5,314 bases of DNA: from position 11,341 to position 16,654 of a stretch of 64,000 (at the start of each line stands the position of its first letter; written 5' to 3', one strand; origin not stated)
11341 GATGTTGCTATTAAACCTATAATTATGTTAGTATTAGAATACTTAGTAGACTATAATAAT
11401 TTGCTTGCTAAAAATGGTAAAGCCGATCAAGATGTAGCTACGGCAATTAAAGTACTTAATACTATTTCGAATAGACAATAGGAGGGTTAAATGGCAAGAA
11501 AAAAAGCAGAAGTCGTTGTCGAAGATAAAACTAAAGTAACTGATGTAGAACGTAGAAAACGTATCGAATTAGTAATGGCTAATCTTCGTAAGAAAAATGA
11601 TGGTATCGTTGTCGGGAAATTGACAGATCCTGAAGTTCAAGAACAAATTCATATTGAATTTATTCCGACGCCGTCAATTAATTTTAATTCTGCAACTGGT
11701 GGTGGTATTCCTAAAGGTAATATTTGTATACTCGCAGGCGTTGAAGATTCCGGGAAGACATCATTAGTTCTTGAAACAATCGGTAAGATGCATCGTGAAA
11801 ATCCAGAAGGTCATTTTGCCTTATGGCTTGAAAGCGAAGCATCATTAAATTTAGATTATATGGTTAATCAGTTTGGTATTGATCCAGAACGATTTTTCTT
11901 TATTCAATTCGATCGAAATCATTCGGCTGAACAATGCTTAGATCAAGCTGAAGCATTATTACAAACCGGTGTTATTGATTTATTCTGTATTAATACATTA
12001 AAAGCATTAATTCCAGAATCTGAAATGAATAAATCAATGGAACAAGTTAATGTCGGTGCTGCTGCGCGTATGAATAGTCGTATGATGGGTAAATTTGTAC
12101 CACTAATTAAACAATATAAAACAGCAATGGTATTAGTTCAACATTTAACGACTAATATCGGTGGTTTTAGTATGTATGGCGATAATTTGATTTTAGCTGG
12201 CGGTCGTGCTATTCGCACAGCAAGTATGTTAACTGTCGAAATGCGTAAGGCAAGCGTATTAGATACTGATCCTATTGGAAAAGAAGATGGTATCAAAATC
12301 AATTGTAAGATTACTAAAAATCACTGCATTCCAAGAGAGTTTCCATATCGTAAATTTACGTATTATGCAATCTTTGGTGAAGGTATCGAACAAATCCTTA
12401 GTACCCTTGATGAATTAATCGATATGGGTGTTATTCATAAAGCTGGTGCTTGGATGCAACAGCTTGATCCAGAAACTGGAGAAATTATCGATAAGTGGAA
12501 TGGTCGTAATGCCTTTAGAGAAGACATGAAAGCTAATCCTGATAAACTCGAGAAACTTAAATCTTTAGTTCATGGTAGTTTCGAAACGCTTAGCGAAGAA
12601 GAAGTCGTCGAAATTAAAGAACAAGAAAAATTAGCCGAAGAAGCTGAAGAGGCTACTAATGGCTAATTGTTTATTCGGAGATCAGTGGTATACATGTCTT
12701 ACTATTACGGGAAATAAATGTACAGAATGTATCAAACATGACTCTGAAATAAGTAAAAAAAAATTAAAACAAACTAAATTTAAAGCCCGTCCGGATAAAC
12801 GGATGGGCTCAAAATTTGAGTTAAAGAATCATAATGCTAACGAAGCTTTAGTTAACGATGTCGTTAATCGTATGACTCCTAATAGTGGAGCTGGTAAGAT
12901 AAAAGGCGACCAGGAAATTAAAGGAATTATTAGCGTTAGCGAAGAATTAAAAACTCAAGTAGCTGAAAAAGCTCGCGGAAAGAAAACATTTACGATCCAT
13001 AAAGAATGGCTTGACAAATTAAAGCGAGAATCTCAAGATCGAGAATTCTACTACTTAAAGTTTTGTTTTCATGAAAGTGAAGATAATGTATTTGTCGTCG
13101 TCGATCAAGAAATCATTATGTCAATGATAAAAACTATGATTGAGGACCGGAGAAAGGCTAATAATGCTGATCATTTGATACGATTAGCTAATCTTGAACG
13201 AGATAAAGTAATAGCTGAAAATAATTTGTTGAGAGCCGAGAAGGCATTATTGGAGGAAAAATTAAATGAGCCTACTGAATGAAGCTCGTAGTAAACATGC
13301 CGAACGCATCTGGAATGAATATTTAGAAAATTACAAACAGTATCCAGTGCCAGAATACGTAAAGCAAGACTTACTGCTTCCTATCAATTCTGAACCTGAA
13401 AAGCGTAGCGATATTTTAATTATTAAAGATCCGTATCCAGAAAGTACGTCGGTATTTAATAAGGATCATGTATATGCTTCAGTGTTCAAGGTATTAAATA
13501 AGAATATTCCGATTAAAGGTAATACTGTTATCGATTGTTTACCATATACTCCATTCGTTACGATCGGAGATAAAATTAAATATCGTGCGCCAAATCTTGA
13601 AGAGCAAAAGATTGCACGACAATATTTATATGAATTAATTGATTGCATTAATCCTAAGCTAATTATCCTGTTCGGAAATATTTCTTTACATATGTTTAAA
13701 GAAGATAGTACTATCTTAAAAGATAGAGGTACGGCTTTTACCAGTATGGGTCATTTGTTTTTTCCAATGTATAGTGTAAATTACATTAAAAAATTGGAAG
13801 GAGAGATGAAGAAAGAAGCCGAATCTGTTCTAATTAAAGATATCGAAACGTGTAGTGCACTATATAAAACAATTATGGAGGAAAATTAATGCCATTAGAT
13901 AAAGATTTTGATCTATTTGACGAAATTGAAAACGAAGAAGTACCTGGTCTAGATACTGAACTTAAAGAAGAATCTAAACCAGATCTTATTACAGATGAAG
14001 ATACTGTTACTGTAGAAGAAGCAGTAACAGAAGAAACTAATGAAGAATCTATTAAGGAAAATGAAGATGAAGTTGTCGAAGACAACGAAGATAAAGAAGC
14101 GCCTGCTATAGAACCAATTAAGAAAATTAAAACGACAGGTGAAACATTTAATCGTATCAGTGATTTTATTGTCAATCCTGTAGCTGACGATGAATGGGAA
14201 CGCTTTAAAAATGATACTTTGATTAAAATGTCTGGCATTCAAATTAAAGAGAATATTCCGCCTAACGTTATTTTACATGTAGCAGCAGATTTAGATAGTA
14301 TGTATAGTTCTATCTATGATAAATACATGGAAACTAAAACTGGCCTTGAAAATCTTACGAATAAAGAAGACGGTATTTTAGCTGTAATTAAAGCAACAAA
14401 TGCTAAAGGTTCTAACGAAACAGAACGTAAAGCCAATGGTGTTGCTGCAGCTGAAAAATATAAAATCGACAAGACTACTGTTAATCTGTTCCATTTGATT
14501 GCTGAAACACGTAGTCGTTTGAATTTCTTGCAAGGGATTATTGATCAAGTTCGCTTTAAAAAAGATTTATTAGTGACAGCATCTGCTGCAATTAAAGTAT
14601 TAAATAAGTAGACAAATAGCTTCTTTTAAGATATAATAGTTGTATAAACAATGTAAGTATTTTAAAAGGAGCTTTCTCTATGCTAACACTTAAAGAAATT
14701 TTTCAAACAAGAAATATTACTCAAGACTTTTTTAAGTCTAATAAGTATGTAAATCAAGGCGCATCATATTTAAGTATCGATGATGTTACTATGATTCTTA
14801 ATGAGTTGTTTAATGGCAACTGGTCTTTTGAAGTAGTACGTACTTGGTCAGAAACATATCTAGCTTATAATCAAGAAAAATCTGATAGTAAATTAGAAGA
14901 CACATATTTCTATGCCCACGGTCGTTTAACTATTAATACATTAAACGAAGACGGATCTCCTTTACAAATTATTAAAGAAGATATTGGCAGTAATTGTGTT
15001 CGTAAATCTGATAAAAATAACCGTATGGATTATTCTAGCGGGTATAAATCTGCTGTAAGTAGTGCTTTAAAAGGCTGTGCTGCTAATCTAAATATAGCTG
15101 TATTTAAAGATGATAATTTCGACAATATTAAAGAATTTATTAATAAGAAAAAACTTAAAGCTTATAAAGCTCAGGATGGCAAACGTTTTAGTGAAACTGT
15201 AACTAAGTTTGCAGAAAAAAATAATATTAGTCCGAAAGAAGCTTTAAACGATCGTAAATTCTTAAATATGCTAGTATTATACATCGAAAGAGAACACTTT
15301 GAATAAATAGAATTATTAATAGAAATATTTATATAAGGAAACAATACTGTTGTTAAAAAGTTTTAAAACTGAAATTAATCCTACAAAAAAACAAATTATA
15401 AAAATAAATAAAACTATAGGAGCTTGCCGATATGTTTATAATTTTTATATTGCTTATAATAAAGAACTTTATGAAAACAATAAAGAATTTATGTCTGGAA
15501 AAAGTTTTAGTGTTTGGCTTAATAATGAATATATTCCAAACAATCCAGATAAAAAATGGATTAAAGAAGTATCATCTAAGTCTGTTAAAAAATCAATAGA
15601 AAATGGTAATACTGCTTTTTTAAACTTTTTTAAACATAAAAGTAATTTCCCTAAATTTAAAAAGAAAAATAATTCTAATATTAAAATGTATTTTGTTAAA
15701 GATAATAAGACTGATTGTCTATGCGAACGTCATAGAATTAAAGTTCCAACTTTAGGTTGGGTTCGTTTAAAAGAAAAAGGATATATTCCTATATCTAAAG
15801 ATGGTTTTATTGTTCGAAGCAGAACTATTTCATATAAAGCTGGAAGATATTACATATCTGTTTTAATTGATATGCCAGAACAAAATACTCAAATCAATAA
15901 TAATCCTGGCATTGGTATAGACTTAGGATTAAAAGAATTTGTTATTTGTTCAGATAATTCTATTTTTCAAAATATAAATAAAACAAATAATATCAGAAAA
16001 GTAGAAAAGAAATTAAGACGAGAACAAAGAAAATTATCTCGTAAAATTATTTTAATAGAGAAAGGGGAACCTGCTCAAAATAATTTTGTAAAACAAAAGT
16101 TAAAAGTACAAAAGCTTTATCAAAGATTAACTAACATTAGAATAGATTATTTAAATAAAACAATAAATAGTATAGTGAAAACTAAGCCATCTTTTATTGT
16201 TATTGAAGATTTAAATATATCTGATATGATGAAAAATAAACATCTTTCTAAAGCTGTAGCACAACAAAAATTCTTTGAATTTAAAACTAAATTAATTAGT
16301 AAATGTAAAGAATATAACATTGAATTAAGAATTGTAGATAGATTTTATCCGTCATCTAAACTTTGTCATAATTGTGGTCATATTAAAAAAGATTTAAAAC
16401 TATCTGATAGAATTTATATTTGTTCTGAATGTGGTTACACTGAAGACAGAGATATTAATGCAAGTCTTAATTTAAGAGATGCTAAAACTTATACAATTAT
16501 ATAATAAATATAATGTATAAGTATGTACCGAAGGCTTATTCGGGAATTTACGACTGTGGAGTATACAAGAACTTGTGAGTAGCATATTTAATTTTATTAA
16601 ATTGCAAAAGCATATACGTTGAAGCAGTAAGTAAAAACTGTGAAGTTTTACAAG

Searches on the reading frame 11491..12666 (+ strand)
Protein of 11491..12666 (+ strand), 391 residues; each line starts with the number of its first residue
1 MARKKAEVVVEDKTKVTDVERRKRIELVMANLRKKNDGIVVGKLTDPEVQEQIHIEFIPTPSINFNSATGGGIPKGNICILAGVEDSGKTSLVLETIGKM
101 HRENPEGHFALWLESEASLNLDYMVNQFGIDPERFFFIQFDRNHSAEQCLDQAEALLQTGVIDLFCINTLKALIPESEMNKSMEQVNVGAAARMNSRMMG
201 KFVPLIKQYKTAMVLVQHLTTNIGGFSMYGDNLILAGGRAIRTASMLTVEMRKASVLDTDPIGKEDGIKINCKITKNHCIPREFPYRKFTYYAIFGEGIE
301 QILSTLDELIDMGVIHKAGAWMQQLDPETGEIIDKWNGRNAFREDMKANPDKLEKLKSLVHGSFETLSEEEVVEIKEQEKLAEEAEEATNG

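Call 11: search_dna_similar(query=window:11491-12666:+, collection=phages, mode=protein, max_rows=25)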
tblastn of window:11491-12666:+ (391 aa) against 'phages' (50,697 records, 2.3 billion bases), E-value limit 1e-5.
Records with a match: 890; places in all: 892; records where one place covers at least 80% of the query: 143.
Best place of each record, by identity: <60% 890.
By first word of the organism name: Staphylococcus 245; Mycobacterium 161; Streptomyces 133; Bacillus 118; Clostridium 39; Vibrio 34; Gordonia 23; Bacteriophage 19; Pseudomonas 13; Cellulophaga 12; and 34 more.
By host as written in the record: Mycobacterium smegmatis mc2 155 114; - 82; Staphylococcus aureus 64; Streptomyces griseus ATCC 10137 52; Streptomyces lividans JI 1326 31; Clostridium sporogenes ATCC-15579 30; Mycobacterium smegmatis mc#155 20; Mycobacterium smegmatis mc2155 17; and 199 more.
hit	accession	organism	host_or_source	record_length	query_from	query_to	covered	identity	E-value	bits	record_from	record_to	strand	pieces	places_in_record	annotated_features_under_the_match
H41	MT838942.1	Bacteriophage sp.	human fecal samples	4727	1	360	92%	28.6%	1e-34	141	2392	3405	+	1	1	record has no annotation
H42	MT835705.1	Bacteriophage sp.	human fecal samples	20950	21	355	86%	29.5%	2e-35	143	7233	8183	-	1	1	record has no annotation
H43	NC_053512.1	Mycobacterium phage Kumao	Mycobacterium smegmatis mc2 155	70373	21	360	87%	28.8%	5e-34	139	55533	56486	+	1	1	88: UvsX-like recombinase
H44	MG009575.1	Mycobacterium phage Kumao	Mycobacterium smegmatis mc2 155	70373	21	360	87%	28.8%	5e-34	139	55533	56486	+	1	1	88: RecA-like DNA recombinase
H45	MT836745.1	Bacteriophage sp.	human fecal samples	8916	23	361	87%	28.4%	1e-33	138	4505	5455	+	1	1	record has no annotation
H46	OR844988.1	Staphylococcus phage SA 1306 Kay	Staphylococcus aureus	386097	21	356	86%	28.7%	7e-29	124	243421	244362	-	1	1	record has no annotation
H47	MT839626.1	Bacteriophage sp.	human fecal samples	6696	43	367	83%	29.3%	9e-30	127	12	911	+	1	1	record has no annotation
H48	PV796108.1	Bacillus phage Edson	Bacillus cereus BC102p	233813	21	362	87%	27.6%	2e-25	114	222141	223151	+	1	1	recombinase RecA | hypothetical protein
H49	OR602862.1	Moorella phage MTATph1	Moorella thermoacetica DSM 103132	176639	25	351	84%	28.3%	1e-25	114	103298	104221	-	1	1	UvsX-like recombinase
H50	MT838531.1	Bacteriophage sp.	human fecal samples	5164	23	360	86%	27.3%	7e-29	124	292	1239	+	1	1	record has no annotation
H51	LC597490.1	Bacillus phage vB_BceM_WH1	Bacillus cereus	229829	21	362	87%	26.9%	2e-25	114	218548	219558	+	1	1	RecA_gp284 | hypothetical protein_gp283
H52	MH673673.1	Thermus phage phiLo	Thermus thermophilus HB8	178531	21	364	88%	26.3%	3e-23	107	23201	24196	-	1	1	putative recombinase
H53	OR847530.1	Listeria phage LM 4-11-1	Listeria monocytogenes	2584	54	365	80%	28.9%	1e-31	132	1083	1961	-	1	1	record has no annotation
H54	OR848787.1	Listeria phage LM 4-14-1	Listeria monocytogenes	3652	54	365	80%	28.9%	2e-31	132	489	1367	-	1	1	record has no annotation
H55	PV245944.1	Chryseobacterium phage MA9V-3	Chryseobacterium sp. MA9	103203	21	360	87%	26.5%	1e-31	132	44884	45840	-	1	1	protein RecA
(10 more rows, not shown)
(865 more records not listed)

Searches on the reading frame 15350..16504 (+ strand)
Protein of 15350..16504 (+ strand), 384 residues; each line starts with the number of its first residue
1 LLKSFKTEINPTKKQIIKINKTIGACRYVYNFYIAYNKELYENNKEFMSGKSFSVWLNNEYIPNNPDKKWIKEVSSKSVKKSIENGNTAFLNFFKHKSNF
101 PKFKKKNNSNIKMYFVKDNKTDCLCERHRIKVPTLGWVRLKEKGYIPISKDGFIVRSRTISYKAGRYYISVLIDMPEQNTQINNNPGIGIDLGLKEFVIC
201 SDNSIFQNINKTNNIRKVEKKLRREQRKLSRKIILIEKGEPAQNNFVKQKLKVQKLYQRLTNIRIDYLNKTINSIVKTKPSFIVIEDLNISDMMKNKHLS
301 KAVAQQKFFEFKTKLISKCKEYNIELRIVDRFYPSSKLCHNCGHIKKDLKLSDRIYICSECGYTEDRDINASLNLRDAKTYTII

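Call 84: search_protein_families(library=pfam, proteins=[window:15350-16504:+], max_evalue=0.01)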
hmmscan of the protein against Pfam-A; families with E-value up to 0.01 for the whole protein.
window:15350-16504:+ (384 aa): 3 families
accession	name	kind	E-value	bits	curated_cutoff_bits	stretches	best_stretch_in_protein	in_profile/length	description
PF07282.18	Cas12f1-like_TNB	-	1.6e-21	76.7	26.3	1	308-375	1-60/60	Cas12f1-like, TNB domain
PF01385.25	OrfB_IS605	-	4.5e-20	72.5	30.5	1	171-296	2-119/120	Probable transposase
PF12323.14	HTH_OrfB_IS605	-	5.9e-16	58.1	21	1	1-45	1-46/47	Helix-turn-helix domain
